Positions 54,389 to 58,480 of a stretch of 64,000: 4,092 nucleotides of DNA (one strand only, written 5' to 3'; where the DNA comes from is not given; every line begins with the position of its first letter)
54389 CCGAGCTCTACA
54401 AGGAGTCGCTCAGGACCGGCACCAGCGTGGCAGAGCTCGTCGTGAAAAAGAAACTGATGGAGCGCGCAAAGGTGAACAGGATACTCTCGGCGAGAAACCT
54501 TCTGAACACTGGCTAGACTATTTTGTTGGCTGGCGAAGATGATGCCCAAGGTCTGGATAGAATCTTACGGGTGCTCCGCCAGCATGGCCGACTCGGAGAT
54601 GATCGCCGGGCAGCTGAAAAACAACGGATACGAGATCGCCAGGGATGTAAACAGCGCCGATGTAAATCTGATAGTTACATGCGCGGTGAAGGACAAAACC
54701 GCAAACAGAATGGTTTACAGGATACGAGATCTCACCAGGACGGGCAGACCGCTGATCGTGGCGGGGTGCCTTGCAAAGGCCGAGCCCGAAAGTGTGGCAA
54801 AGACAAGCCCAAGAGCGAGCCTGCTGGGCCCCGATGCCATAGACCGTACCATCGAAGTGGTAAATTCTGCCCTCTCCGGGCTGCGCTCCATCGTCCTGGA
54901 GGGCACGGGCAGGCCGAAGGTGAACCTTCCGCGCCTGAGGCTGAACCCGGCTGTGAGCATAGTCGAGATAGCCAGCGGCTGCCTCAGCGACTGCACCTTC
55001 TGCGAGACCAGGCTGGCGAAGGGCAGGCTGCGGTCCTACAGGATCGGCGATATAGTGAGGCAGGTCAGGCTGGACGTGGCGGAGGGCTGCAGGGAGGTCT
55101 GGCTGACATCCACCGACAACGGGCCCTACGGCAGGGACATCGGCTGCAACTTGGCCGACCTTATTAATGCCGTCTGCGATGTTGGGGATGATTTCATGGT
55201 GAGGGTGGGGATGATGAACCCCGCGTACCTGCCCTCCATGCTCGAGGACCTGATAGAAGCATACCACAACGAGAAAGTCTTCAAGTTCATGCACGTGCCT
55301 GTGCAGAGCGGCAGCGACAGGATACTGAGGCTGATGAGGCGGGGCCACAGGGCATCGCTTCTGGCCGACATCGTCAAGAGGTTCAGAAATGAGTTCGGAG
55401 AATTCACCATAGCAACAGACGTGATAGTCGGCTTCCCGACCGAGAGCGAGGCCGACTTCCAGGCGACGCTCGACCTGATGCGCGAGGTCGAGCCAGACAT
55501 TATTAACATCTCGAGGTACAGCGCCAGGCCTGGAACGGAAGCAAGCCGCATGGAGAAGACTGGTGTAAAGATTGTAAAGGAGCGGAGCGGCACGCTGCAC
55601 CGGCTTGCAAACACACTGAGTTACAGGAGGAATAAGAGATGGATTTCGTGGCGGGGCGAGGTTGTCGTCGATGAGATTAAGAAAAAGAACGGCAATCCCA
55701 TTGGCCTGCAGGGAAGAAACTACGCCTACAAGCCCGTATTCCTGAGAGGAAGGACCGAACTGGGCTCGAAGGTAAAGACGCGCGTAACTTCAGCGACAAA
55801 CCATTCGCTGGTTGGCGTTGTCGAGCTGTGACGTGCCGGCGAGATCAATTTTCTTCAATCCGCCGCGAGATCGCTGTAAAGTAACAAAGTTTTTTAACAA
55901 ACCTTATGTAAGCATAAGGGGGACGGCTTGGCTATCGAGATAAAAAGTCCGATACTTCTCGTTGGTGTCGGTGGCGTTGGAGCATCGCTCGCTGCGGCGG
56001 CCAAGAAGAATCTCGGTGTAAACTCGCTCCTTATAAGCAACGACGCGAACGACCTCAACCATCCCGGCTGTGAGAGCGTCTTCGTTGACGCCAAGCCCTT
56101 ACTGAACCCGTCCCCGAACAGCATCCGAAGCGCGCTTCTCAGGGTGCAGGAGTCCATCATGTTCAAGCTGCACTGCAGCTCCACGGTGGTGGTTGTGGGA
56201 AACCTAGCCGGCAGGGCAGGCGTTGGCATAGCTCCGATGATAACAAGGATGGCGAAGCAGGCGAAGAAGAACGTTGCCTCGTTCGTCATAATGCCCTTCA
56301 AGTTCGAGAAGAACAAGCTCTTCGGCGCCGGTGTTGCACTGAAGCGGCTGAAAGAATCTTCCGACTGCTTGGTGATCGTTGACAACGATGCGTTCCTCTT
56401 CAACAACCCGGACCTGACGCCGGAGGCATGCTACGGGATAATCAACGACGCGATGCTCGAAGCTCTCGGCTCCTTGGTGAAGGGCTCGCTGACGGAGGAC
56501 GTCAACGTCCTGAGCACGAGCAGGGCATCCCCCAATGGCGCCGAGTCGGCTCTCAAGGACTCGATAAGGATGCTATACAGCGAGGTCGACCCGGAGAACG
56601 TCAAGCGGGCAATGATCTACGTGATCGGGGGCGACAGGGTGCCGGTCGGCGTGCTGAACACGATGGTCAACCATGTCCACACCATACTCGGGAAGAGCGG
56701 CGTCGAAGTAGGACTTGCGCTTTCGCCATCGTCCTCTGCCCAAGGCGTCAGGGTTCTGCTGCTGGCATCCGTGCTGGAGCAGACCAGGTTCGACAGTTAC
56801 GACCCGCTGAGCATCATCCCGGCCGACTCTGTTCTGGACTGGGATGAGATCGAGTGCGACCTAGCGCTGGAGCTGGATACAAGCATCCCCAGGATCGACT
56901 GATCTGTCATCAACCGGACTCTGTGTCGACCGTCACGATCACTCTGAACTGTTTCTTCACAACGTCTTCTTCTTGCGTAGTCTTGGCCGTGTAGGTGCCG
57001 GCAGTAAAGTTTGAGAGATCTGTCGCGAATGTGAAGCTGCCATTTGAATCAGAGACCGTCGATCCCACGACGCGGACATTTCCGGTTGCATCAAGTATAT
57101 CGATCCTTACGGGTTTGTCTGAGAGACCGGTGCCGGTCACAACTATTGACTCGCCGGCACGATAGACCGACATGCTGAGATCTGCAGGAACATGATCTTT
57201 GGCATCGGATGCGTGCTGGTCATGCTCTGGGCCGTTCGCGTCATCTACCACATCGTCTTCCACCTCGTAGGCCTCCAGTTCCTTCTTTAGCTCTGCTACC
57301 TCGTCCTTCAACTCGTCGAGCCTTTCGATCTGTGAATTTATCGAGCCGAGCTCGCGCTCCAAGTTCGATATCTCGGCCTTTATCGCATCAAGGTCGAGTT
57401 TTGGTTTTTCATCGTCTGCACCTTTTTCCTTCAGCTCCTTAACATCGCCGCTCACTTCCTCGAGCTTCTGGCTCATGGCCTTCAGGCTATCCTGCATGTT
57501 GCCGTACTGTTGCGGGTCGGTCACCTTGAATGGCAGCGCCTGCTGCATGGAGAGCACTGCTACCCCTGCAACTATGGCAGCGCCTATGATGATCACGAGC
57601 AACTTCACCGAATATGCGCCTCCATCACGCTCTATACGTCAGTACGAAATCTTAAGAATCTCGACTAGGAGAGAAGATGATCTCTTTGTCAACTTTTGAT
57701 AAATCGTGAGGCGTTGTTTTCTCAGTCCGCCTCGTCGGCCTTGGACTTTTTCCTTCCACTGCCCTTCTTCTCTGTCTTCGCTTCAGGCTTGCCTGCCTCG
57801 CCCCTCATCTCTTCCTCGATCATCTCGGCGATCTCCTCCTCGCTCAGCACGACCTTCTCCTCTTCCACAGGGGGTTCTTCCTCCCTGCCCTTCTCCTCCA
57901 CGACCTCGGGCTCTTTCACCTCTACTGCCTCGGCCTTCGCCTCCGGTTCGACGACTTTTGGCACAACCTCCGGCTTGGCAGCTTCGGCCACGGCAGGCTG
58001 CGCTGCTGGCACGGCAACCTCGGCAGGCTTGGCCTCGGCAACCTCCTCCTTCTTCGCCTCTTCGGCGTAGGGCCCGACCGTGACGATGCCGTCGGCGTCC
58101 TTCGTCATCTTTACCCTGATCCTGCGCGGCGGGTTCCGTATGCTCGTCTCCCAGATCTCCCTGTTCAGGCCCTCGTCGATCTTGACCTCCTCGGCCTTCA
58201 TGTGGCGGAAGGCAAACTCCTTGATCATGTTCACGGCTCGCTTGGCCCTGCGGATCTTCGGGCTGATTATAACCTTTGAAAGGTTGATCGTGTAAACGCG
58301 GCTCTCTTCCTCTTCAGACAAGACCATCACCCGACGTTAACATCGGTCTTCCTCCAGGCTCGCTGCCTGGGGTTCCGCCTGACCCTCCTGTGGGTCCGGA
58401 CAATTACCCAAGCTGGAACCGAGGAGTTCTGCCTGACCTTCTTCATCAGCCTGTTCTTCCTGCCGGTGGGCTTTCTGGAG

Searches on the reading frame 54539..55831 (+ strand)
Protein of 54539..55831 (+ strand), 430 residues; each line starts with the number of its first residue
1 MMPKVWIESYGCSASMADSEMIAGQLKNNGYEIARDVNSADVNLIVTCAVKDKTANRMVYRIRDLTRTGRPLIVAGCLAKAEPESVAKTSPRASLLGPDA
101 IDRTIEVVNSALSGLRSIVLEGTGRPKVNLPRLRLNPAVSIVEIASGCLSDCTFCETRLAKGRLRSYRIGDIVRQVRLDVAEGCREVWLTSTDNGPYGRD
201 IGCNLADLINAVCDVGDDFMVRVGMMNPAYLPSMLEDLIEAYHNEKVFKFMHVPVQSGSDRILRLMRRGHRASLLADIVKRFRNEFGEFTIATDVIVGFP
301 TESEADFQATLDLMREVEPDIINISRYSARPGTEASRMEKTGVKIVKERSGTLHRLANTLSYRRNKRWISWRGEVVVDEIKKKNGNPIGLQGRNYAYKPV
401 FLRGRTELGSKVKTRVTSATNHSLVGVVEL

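Call 68: search_protein_families(library=pfam, proteins=[window:54539-55831:+], max_evalue=0.001)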
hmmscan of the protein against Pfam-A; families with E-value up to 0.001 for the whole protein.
window:54539-55831:+ (430 aa): 2 families
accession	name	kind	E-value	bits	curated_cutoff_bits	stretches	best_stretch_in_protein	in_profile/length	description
PF00919.26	UPF0004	-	2e-22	79.5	27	1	4-93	1-93/98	Uncharacterized protein family UPF0004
PF04055.27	Radical_SAM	-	2.8e-18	67.1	29.5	1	143-313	2-165/166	Radical SAM superfamily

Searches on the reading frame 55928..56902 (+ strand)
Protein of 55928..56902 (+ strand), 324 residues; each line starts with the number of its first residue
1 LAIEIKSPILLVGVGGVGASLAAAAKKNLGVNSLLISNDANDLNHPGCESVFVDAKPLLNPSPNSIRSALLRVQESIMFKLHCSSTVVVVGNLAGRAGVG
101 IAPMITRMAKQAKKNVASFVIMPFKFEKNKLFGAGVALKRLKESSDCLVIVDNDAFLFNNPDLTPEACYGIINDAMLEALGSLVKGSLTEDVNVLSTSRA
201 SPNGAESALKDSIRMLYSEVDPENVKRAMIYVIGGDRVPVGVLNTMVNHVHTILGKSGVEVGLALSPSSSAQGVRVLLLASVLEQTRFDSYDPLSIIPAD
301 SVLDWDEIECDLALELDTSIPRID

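Call 68: search_protein_families(library=pfam, proteins=[window:55928-56902:+], max_evalue=0.001)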
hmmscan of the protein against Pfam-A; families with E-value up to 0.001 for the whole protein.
window:55928-56902:+ (324 aa): 1 family
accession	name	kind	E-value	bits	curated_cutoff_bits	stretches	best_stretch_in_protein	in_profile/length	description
PF00091.31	Tubulin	-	3.9e-13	50.5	33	1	68-156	90-185/190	Tubulin/FtsZ family, GTPase domain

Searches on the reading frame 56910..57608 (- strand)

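Call 68: search_protein_families(library=pfam, proteins=[window:56910-57608:-], max_evalue=0.001)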
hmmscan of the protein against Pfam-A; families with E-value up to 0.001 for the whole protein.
window:56910-57608:- (232 aa): 5 families
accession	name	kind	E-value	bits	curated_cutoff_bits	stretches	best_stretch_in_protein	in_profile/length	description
PF06810.17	Phage_scaffold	-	1.3e-05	25.7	35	1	41-119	5-89/170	Phage capsid assembly scaffolding protein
PF18962.6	Por_Secre_tail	-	1.7e-05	25.4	27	1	163-219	18-72/75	Secretion system C-terminal sorting domain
PF13851.11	GAS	-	0.0001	22.2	32.3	1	37-113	51-127/200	Growth-arrest specific micro-tubule binding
PF06009.19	Laminin_II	-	0.00019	21.9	33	1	34-112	18-93/138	Laminin Domain II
PF01496.24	V_ATPase_I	-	0.0004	18.9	30.7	1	33-124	30-119/815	V-type ATPase 116kDa subunit family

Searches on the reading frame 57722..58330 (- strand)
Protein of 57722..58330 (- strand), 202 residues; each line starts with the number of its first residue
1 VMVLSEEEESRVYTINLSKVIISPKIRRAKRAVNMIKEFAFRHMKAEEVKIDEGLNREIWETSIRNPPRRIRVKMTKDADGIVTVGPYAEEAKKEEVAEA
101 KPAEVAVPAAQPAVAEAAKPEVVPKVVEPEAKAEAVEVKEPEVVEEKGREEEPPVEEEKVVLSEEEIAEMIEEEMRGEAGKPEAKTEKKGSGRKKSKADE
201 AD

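Call 68: search_protein_families(library=pfam, proteins=[window:57722-58330:-], max_evalue=0.001)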
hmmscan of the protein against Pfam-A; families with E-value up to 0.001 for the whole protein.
window:57722-58330:- (202 aa): 1 family
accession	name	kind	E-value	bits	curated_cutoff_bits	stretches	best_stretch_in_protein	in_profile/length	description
PF01198.24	Ribosomal_L31e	-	2e-19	70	25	1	10-76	4-71/82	Ribosomal protein L31e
